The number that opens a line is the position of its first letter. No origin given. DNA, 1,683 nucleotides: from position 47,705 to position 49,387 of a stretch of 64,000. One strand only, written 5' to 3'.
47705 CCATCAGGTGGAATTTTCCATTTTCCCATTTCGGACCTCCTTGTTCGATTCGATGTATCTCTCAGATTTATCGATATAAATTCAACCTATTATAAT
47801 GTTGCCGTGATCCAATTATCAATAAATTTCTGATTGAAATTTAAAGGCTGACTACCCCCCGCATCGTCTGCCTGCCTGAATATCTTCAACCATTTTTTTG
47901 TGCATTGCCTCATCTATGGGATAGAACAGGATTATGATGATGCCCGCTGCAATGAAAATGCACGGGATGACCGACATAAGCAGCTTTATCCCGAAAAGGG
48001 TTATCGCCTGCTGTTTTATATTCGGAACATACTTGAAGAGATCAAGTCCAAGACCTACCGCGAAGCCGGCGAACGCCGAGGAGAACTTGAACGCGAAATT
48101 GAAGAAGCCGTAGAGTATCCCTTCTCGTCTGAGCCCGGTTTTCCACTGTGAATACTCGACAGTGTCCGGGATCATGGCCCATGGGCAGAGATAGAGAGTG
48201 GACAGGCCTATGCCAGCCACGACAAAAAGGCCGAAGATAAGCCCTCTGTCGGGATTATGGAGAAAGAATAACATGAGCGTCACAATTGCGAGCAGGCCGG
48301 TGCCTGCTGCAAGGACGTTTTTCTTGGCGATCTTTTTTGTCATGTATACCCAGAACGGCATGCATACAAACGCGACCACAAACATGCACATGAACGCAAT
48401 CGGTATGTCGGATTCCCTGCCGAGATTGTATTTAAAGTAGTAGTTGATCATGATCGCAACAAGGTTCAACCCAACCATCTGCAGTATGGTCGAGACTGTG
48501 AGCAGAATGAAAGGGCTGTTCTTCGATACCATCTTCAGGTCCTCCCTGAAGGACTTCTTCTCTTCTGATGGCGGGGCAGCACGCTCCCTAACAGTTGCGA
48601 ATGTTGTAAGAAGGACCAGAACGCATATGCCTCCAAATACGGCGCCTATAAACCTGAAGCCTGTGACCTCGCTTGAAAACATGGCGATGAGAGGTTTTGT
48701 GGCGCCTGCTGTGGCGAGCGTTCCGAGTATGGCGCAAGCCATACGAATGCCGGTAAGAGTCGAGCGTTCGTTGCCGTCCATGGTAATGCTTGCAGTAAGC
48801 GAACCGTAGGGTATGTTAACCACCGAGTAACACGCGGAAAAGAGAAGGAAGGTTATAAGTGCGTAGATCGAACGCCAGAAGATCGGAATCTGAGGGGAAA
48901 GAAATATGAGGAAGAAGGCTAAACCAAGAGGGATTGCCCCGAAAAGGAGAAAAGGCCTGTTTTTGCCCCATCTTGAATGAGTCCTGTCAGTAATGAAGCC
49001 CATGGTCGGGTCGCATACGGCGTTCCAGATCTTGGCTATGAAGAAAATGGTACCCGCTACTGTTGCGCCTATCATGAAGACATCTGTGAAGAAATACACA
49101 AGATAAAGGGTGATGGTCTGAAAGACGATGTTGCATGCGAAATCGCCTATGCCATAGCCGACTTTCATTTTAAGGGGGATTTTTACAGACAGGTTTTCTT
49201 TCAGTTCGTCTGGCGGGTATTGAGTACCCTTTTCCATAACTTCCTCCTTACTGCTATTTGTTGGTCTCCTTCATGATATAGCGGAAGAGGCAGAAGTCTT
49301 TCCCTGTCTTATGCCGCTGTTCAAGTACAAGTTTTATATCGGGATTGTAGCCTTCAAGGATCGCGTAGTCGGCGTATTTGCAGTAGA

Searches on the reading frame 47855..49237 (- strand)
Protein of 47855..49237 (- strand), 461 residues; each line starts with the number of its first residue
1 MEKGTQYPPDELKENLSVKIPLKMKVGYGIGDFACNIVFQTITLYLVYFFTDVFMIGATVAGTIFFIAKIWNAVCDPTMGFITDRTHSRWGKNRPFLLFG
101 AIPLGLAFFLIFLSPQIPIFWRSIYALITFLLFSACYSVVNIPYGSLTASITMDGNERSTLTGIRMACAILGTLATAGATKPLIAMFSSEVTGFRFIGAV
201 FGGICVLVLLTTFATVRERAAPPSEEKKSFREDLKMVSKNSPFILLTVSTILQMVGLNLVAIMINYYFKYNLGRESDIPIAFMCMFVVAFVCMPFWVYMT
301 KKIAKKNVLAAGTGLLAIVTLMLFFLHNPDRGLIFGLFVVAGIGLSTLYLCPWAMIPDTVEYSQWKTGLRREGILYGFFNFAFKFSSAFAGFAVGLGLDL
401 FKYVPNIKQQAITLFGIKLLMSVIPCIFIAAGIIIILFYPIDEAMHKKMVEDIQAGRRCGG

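Call 79: search_protein_families(library=ncbifam, proteins=[window:47855-49237:-], max_evalue=1e-10)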
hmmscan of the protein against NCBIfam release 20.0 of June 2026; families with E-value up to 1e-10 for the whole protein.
window:47855-49237:- (461 aa): 5 families
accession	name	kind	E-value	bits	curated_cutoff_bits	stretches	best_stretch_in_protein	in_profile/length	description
TIGR00792.1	gph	subfamily_domain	2.9e-114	382.1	231.35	1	25-454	1-435/437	glycoside-pentoside-hexuronide (GPH):cation symporter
NF007237.0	PRK09669.1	subfamily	2.6e-82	276.9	610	1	18-454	4-443/461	putative symporter YagG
NF007353.0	PRK09848.1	equivalog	1.4e-81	274.7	528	1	23-457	8-445/457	glucuronide transporter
NF007749.0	PRK10429.1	equivalog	1.1e-69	235.4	456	1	19-455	2-449/473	melibiose:sodium transporter MelB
NF008526.0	PRK11462.1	equivalog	1.2e-66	225.4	836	1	21-458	7-447/460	glycoside-pentoside-hexuronide family transporter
